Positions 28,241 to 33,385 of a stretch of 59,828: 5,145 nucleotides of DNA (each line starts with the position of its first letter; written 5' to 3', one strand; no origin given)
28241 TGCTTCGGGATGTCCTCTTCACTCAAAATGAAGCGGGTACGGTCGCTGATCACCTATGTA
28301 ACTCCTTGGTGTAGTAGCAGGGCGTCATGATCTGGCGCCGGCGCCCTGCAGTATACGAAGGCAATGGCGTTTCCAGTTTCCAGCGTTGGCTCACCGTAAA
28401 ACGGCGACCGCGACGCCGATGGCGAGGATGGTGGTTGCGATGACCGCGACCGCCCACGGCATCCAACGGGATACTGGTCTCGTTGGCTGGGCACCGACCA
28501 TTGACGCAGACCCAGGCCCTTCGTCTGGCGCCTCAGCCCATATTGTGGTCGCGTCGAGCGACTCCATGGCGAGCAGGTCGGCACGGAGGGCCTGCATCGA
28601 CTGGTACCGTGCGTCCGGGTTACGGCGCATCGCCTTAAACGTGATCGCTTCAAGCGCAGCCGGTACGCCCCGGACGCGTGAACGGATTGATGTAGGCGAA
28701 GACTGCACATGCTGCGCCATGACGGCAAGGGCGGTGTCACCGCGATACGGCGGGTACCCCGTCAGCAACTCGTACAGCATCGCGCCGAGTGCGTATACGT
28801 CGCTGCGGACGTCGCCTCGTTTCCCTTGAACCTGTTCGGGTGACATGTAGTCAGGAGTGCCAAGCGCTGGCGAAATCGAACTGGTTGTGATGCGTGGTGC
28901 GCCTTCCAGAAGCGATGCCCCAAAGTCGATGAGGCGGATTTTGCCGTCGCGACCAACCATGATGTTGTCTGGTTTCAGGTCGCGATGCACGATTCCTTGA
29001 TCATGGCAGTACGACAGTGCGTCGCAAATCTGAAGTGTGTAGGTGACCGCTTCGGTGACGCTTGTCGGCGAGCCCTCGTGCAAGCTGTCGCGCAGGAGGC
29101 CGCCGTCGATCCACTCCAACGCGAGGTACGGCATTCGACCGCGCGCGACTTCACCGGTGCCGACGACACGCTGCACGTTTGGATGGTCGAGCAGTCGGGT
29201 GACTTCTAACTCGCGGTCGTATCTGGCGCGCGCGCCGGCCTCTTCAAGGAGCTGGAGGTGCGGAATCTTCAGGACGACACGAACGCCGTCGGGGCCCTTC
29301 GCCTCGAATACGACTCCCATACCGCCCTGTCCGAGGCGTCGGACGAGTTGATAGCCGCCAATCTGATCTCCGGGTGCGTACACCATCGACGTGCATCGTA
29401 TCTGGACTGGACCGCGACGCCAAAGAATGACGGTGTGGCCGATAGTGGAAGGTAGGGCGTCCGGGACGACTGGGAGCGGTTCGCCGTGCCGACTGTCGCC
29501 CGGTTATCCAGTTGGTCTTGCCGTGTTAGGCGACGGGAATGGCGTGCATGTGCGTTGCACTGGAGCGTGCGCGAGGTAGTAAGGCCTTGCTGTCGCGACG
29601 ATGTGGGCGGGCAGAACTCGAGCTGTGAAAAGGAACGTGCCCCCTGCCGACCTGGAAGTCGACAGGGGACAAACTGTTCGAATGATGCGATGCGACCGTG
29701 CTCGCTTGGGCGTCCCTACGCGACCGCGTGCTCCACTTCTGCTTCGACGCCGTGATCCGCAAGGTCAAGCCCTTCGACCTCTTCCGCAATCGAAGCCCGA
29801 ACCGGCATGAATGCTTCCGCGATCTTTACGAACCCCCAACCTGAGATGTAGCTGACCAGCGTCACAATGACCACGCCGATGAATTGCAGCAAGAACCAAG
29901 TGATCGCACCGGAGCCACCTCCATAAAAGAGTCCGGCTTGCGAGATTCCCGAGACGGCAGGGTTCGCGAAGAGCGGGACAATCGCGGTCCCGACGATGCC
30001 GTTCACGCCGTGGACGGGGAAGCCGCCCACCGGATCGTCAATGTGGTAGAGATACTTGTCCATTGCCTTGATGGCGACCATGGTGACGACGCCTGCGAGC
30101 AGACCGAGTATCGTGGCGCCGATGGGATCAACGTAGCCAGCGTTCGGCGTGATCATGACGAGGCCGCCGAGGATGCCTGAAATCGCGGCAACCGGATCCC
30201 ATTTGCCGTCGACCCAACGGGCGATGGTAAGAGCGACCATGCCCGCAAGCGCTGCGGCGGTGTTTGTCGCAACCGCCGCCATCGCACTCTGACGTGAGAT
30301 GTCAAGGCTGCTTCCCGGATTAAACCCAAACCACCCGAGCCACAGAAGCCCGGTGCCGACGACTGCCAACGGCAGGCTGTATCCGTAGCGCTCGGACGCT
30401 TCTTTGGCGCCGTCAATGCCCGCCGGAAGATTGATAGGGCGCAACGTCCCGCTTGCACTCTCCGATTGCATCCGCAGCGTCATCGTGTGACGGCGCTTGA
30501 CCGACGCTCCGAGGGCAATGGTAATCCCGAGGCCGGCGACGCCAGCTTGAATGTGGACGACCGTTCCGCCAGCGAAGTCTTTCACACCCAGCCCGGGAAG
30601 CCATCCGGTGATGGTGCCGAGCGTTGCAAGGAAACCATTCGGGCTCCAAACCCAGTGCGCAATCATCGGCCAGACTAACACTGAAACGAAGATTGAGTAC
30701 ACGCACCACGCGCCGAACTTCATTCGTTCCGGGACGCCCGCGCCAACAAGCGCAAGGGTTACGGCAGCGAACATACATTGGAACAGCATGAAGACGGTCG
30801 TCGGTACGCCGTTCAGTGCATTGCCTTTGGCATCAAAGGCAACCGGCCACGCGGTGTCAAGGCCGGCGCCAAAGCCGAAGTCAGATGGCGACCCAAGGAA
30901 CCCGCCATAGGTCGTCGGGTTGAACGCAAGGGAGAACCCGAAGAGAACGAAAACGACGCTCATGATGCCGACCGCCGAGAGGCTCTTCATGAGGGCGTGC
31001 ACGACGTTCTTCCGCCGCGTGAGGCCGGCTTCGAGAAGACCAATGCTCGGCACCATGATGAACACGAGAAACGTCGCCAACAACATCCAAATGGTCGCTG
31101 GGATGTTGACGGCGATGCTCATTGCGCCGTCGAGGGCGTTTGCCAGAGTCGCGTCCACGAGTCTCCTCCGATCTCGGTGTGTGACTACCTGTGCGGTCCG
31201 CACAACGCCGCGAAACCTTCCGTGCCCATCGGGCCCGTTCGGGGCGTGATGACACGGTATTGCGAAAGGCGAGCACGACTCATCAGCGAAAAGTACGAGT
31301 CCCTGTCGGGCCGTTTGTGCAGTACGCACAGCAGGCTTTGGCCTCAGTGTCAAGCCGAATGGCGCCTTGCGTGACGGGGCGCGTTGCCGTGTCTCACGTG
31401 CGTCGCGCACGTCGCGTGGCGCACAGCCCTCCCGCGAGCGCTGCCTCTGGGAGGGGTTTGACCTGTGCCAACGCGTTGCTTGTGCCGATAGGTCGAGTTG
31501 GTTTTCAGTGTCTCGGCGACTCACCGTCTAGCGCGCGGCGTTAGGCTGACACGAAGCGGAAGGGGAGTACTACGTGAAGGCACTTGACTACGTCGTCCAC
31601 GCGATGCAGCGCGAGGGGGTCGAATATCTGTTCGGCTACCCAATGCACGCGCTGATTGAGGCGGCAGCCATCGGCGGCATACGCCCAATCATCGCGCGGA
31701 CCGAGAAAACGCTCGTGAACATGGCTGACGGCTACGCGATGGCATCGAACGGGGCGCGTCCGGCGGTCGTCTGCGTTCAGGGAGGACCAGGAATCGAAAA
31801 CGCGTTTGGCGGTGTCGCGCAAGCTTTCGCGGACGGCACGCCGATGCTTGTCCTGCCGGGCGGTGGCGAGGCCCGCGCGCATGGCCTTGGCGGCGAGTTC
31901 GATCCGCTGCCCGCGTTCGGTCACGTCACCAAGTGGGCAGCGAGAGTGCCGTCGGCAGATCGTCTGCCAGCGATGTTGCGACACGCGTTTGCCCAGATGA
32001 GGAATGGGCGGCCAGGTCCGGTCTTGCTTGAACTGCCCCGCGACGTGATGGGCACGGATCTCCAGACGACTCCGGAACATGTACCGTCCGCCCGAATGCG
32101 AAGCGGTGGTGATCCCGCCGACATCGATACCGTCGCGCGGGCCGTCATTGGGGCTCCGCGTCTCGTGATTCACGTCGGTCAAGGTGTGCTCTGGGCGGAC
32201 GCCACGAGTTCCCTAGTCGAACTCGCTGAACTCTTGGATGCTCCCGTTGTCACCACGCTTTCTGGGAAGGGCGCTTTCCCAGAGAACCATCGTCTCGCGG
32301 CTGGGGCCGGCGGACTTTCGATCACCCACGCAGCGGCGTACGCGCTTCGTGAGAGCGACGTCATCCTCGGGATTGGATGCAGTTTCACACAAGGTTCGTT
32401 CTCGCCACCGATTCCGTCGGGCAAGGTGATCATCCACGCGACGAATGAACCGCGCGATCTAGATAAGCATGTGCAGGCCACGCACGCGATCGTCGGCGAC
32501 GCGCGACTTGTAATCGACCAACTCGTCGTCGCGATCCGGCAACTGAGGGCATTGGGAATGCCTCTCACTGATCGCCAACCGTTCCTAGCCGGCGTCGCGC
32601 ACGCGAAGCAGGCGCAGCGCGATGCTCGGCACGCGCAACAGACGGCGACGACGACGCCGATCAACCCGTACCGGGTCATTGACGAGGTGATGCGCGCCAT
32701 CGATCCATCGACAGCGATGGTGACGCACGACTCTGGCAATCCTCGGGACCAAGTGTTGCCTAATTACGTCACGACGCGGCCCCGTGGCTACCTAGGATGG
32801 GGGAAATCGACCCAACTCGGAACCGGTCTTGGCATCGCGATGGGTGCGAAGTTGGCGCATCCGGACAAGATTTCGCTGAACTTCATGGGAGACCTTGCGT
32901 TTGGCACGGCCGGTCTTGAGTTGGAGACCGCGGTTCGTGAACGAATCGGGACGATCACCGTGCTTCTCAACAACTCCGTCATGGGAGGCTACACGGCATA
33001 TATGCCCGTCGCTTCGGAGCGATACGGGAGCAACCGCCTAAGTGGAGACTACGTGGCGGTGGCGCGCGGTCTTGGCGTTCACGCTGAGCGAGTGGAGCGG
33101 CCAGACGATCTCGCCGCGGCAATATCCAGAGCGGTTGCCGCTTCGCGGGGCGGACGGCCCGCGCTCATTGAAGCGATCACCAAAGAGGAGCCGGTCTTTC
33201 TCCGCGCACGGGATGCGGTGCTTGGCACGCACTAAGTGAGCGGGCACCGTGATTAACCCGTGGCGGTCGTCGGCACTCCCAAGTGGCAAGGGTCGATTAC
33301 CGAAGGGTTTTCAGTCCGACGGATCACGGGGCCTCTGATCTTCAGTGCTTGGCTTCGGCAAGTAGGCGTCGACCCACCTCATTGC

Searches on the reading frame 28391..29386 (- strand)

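Call 50: search_protein_families(library=pfam, proteins=[window:28391-29386:-], max_evalue=0.000001)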
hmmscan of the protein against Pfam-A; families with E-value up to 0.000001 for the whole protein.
window:28391-29386:- (331 aa): 3 families
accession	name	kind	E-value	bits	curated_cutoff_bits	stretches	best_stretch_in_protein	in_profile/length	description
PF00069.31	Pkinase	-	5.1e-46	157.6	31.7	1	12-269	1-260/263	Protein kinase domain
PF07714.23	PK_Tyr_Ser-Thr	-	2e-30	106.4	23.1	1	13-262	2-250/258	Protein tyrosine and serine/threonine kinase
PF01636.29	APH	-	2.5e-07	31.1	23.2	0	129-156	167-195/239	Phosphotransferase enzyme family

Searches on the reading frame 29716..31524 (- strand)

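Call 50: search_protein_families(library=pfam, proteins=[window:29716-31524:-], max_evalue=0.000001)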
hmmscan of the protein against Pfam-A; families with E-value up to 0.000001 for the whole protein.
window:29716-31524:- (602 aa): 1 family
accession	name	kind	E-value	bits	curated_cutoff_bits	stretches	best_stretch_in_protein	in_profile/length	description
PF00909.26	Ammonium_transp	-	4.4e-94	315.9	23.2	2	374-594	180-397/399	Ammonium Transporter Family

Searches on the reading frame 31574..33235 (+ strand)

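Call 50: search_protein_families(library=pfam, proteins=[window:31574-33235:+], max_evalue=0.000001)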
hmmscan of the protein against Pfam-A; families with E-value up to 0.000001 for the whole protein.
window:31574-33235:+ (553 aa): 3 families
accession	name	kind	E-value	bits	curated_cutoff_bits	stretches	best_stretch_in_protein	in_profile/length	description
PF00205.28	TPP_enzyme_M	-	1.2e-31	109.7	30.4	1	184-317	1-137/137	Thiamine pyrophosphate enzyme, central domain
PF02775.26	TPP_enzyme_C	-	7.2e-25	88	21.9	1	397-533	12-150/151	Thiamine pyrophosphate enzyme, C-terminal TPP binding domain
PF02776.23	TPP_enzyme_N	-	1.4e-21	76.9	26.8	1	1-104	1-106/119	Thiamine pyrophosphate enzyme, N-terminal TPP binding domain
